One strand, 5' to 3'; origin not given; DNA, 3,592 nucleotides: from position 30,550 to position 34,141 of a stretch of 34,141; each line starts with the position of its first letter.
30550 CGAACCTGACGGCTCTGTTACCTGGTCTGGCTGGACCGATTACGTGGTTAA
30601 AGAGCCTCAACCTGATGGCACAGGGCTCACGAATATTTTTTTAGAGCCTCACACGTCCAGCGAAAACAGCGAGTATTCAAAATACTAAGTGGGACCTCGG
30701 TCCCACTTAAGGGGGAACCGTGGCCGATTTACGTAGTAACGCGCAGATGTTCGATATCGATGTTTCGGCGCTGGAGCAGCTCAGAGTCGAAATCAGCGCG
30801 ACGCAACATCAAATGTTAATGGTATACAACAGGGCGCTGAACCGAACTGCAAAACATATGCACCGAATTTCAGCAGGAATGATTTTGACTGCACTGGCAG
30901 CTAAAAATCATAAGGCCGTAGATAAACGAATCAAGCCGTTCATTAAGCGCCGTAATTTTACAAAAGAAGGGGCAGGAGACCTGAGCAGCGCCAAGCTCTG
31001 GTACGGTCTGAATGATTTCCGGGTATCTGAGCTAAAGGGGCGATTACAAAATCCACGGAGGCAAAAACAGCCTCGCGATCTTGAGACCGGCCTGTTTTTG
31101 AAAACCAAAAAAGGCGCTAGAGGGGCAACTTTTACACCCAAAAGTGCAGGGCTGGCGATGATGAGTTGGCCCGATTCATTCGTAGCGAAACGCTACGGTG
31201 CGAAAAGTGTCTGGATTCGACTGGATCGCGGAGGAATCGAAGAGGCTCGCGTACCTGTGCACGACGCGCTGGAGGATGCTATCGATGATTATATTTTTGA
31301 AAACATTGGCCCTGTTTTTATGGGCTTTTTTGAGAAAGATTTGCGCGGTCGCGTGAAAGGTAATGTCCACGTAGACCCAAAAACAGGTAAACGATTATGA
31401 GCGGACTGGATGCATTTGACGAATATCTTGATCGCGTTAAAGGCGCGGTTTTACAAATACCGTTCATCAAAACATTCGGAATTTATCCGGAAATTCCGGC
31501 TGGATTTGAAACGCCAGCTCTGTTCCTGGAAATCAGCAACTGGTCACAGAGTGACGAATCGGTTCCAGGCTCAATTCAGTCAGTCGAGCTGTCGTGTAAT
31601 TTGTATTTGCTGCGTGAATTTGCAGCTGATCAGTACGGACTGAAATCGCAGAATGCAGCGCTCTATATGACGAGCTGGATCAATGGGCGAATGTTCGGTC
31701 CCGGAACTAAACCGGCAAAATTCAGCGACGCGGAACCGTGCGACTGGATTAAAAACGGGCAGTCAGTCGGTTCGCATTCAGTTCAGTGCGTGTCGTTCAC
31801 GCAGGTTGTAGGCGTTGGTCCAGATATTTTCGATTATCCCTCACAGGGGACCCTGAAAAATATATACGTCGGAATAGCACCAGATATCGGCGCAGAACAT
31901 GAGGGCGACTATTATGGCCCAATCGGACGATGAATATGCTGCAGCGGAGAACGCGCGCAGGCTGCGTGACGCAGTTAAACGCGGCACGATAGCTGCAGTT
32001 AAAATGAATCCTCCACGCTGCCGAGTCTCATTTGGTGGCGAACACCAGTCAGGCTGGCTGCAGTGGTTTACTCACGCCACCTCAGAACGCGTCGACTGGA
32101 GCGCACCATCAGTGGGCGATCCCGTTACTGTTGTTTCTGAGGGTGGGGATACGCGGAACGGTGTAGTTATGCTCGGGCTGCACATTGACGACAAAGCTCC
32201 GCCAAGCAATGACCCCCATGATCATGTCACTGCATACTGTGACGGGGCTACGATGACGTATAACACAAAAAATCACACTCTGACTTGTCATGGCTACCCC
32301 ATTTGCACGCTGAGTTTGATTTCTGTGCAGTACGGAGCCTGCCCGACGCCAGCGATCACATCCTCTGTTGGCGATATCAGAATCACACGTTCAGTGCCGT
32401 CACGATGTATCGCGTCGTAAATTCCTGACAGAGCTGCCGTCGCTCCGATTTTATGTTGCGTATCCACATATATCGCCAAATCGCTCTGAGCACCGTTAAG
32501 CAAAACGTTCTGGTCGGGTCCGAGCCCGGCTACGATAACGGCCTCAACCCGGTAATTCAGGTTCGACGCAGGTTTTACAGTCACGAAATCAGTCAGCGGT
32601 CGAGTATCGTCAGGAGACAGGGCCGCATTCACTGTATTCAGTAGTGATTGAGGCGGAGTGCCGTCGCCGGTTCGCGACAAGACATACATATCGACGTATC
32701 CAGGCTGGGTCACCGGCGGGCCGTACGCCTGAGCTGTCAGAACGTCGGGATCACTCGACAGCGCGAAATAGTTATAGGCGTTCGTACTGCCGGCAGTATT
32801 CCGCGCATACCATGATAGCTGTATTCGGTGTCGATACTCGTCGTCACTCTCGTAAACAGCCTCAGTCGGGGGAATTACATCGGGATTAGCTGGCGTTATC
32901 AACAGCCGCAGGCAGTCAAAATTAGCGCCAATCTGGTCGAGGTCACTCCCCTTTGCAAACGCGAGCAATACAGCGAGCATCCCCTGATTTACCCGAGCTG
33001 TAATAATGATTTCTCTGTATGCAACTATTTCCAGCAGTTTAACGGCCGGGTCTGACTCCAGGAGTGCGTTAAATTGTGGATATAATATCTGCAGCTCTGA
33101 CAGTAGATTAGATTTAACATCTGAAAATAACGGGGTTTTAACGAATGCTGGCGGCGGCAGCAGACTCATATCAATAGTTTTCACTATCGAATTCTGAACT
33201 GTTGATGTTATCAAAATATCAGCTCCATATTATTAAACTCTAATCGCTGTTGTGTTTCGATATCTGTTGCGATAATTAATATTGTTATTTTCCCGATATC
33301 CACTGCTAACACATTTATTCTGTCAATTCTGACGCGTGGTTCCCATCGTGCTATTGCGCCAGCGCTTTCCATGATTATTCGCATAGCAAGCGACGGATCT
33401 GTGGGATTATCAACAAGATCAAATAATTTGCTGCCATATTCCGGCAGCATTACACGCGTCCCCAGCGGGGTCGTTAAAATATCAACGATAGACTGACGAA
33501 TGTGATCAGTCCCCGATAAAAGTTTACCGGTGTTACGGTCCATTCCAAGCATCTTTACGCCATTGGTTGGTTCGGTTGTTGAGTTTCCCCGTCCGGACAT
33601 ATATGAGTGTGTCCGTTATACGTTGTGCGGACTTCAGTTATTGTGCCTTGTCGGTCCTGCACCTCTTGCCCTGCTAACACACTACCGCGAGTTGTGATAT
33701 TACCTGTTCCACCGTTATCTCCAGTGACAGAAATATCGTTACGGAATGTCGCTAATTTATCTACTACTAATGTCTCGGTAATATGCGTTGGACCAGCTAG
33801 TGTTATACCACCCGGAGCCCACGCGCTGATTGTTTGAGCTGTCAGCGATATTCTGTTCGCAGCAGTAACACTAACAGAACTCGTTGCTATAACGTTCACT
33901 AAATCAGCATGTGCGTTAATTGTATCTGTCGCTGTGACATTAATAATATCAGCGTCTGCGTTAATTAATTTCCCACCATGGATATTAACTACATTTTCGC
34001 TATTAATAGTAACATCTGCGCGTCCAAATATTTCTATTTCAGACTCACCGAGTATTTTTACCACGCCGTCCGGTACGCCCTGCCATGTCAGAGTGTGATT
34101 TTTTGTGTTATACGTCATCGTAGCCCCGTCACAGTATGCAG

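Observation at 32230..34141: Baseplate gene V is split by a perfect 55-bp inverted repeat, with V C-terminus, W and J on the opposite strand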

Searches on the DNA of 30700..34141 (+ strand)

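Call 7: search_dna_similar(query=window:30700-34141:+, collection=ecoli_genomes, mode=near, max_rows=25)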
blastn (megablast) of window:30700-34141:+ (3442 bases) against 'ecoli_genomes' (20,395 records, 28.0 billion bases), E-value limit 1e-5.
Records with a match: 583; places in all: 1038; records where one place covers at least 80% of the query: 0.
Genomes with a match: 583 of 5426; with a place that covers at least 80% of the query: 0. Places per genome that has any: lowest 1, median 2, highest 6. On chromosomes: 1038 places; on plasmids: 0.
Best place of each record, by identity: >=99% 544; 95-99% 13; 90-95% 26.
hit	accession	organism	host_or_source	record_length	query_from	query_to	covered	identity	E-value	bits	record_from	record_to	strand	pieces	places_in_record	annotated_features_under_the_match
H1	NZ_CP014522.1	Escherichia coli strain ZH063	Homo sapiens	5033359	1576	3442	54%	99.9%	0e+0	3437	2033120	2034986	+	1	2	baseplate assembly protein | phage baseplate assembly protein V | GPW/gp25 family protein | phage tail protein I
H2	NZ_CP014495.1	Escherichia coli strain SaT040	Homo sapiens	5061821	1576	3442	54%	99.9%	0e+0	3437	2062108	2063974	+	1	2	baseplate assembly protein | phage baseplate assembly protein V | GPW/gp25 family protein | phage tail protein I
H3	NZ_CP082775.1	Escherichia coli O25:H4 strain CU568-3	Homo sapiens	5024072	1576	3442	54%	99.9%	0e+0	3437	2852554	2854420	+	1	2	baseplate assembly protein | phage baseplate assembly protein V | GPW/gp25 family protein | phage tail protein I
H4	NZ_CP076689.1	Escherichia coli strain S21EC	Homo sapiens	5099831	1576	3442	54%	99.9%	0e+0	3437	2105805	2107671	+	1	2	baseplate assembly protein | phage baseplate assembly protein V | GPW/gp25 family protein | phage tail protein I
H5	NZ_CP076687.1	Escherichia coli strain S22EC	Homo sapiens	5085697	1576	3442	54%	99.9%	0e+0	3437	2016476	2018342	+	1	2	baseplate assembly protein | phage baseplate assembly protein V | GPW/gp25 family protein | phage tail protein I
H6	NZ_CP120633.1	Escherichia coli strain USVAST219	human clinical specimen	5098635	1576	3442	54%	99.9%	0e+0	3437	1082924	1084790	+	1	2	baseplate assembly protein | phage baseplate assembly protein V | GPW/gp25 family protein | phage tail protein I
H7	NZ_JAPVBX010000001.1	Escherichia coli strain KE21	Homo sapiens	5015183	1576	3442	54%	99.9%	0e+0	3437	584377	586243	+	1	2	baseplate assembly protein | phage baseplate assembly protein V | GPW/gp25 family protein | phage tail protein I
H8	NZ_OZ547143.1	Escherichia coli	Homo sapiens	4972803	1576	3442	54%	99.9%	0e+0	3437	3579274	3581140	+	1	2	baseplate assembly protein | phage baseplate assembly protein V | GPW/gp25 family protein | phage tail protein I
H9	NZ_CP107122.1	Escherichia coli strain S9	human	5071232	1576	3442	54%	99.8%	0e+0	3447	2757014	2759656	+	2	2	baseplate assembly protein | IS1 family transposase | GPW/gp25 family protein | phage baseplate assembly protein V | phage tail protein I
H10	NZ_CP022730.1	Escherichia coli strain SA186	Homo sapiens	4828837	1576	3442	54%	99.8%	0e+0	3432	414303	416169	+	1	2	baseplate assembly protein | phage baseplate assembly protein V | GPW/gp25 family protein | phage tail protein I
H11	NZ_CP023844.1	Escherichia coli strain 4/1-1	Homo sapiens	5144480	1576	3442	54%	99.8%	0e+0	3432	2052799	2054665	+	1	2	baseplate assembly protein | phage baseplate assembly protein V | GPW/gp25 family protein | phage tail protein I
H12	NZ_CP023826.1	Escherichia coli strain 4/4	Homo sapiens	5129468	1576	3442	54%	99.8%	0e+0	3432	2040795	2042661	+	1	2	baseplate assembly protein | phage baseplate assembly protein V | GPW/gp25 family protein | phage tail protein I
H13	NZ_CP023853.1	Escherichia coli strain 2/0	Homo sapiens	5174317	1576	3442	54%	99.8%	0e+0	3432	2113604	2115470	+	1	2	baseplate assembly protein | phage baseplate assembly protein V | GPW/gp25 family protein | phage tail protein I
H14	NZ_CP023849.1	Escherichia coli strain 4/0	Homo sapiens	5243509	1576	3442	54%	99.8%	0e+0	3432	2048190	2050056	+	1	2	baseplate assembly protein | phage baseplate assembly protein V | GPW/gp25 family protein | phage tail protein I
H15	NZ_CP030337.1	Escherichia coli strain AR_451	missing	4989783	1576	3442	54%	99.8%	0e+0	3432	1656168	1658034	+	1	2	baseplate assembly protein | phage baseplate assembly protein V | GPW/gp25 family protein | phage tail protein I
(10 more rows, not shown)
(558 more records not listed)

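Call 8: search_dna_similar(query=window:30700-34141:+, collection=phages, mode=near, max_rows=25)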
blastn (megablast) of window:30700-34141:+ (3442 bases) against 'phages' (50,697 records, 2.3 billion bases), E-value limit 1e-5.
Records with a match: 4; places in all: 8; records where one place covers at least 80% of the query: 0.
Best place of each record, by identity: >=99% 4.
By first word of the organism name: Escherichia 4.
By host as written in the record: Escherichia coli 4.
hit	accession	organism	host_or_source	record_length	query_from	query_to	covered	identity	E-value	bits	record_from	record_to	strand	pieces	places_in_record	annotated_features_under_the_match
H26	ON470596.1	Escherichia phage vB_EcoM-569R10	Escherichia coli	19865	1576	3442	54%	99.8%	0e+0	3432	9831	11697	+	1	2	baseplate assembly protein J | baseplate assembly protein | hypothetical protein | tail formation protein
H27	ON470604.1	Escherichia phage vB_EcoM-720R5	Escherichia coli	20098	1576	3442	54%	99.8%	0e+0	3432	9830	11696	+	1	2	baseplate assembly protein J | baseplate assembly protein | hypothetical protein | tail formation protein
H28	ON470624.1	Escherichia phage vB_EcoM-705R4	Escherichia coli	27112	1576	3442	54%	99.8%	0e+0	3432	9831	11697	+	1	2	baseplate assembly protein J | baseplate assembly protein | hypothetical protein | tail formation protein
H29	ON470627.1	Escherichia phage vB_EcoM-783R5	Escherichia coli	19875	1576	3442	54%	99.8%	0e+0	3432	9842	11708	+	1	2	baseplate assembly protein J | baseplate assembly protein | hypothetical protein | tail formation protein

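Call 10: get_annotated_region(hit=H1, flank=9000)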
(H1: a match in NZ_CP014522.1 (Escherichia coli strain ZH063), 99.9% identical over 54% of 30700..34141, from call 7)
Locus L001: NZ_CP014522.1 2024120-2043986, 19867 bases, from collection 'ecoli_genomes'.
description: Escherichia coli strain ZH063 chromosome, complete genome
organism: Escherichia coli strain ZH063 (NCBI taxid 562)
replicon: chromosome; assembly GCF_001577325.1
host: Homo sapiens; source: missing; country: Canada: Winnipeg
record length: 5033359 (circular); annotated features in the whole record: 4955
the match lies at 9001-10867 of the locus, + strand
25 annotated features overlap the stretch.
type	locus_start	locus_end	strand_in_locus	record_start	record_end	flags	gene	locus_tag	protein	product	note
CDS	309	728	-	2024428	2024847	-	-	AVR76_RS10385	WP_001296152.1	hypothetical protein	-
CDS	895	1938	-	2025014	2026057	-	-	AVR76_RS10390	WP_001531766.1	contractile injection system protein, VgrG/Pvc8 family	-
CDS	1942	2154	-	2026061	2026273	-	-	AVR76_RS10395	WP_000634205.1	tail protein X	-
CDS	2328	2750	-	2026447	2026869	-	-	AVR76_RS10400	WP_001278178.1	phage tail protein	-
CDS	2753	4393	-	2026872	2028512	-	-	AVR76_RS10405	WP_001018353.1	hypothetical protein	-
CDS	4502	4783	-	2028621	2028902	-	-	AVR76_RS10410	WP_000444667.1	phage tail assembly protein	-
CDS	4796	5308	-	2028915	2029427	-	-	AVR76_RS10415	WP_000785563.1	phage major tail tube protein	-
CDS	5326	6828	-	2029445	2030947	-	-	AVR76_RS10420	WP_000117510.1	phage tail sheath C-terminal domain-containing protein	-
CDS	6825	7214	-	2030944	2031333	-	-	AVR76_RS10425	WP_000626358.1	hypothetical protein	-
CDS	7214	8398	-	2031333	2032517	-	-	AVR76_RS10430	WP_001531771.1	phage tail protein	-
CDS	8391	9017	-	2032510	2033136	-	-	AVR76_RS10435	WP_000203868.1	phage tail protein I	-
CDS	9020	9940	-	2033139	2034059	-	-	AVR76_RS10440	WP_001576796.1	baseplate assembly protein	-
CDS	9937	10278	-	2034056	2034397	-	-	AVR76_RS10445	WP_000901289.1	GPW/gp25 family protein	-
CDS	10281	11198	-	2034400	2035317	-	-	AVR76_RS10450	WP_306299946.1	phage baseplate assembly protein V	-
CDS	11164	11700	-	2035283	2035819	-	-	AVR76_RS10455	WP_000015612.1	hypothetical protein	-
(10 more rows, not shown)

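Call 17: search_dna_similar(query=window:32225-32345:+, collection=ecoli_genomes, mode=near, max_rows=8)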
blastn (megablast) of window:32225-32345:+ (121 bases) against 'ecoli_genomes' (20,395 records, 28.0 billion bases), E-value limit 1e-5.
Records with a match: 581; places in all: 1007; records where one place covers at least 80% of the query: 0.
Genomes with a match: 581 of 5426; with a place that covers at least 80% of the query: 0. Places per genome that has any: lowest 1, median 2, highest 3. On chromosomes: 1007 places; on plasmids: 0.
Best place of each record, by identity: >=99% 134; 95-99% 3; 90-95% 444.
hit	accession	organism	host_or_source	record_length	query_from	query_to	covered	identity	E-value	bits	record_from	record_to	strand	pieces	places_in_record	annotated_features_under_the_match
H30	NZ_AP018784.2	Escherichia coli strain SK1144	-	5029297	1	74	61%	94.7%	4e-23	115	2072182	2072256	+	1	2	phage baseplate assembly protein V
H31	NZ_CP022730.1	Escherichia coli strain SA186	Homo sapiens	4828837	1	74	61%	94.7%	4e-23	115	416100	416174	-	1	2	phage baseplate assembly protein V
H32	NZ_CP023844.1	Escherichia coli strain 4/1-1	Homo sapiens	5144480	1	74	61%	94.7%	4e-23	115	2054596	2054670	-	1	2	phage baseplate assembly protein V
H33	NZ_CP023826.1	Escherichia coli strain 4/4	Homo sapiens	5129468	1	74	61%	94.7%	4e-23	115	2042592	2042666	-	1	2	phage baseplate assembly protein V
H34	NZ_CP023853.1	Escherichia coli strain 2/0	Homo sapiens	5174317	1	74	61%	94.7%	4e-23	115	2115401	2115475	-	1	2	phage baseplate assembly protein V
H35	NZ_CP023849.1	Escherichia coli strain 4/0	Homo sapiens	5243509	1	74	61%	94.7%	4e-23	115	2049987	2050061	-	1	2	phage baseplate assembly protein V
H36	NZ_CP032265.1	Escherichia coli strain AR_0089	missing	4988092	1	74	61%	94.7%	4e-23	115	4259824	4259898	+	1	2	phage baseplate assembly protein V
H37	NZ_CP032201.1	Escherichia coli strain AR_0086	missing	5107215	1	74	61%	94.7%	4e-23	115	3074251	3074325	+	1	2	phage baseplate assembly protein V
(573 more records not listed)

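Call 29: search_dna_similar(query=window:32230-32284:+, collection=ecoli_genomes, mode=near, max_rows=5)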
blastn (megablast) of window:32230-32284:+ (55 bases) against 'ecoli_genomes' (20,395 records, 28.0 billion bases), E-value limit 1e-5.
Records with a match: 440; places in all: 442; records where one place covers at least 80% of the query: 440.
Genomes with a match: 440 of 5426; with a place that covers at least 80% of the query: 440. Places per genome that has any: lowest 1, median 1, highest 3. On chromosomes: 442 places; on plasmids: 0.
Best place of each record, by identity: >=99% 439; 95-99% 1.
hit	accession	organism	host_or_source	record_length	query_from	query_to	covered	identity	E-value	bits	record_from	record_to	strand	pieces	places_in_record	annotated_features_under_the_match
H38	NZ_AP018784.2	Escherichia coli strain SK1144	-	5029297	1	55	100%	100.0%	9e-20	102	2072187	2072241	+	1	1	phage baseplate assembly protein V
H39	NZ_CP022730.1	Escherichia coli strain SA186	Homo sapiens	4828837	1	55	100%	100.0%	9e-20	102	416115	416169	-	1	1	phage baseplate assembly protein V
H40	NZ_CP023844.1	Escherichia coli strain 4/1-1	Homo sapiens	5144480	1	55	100%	100.0%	9e-20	102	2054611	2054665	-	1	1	phage baseplate assembly protein V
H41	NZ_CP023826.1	Escherichia coli strain 4/4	Homo sapiens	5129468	1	55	100%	100.0%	9e-20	102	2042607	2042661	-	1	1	phage baseplate assembly protein V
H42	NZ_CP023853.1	Escherichia coli strain 2/0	Homo sapiens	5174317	1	55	100%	100.0%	9e-20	102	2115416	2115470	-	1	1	phage baseplate assembly protein V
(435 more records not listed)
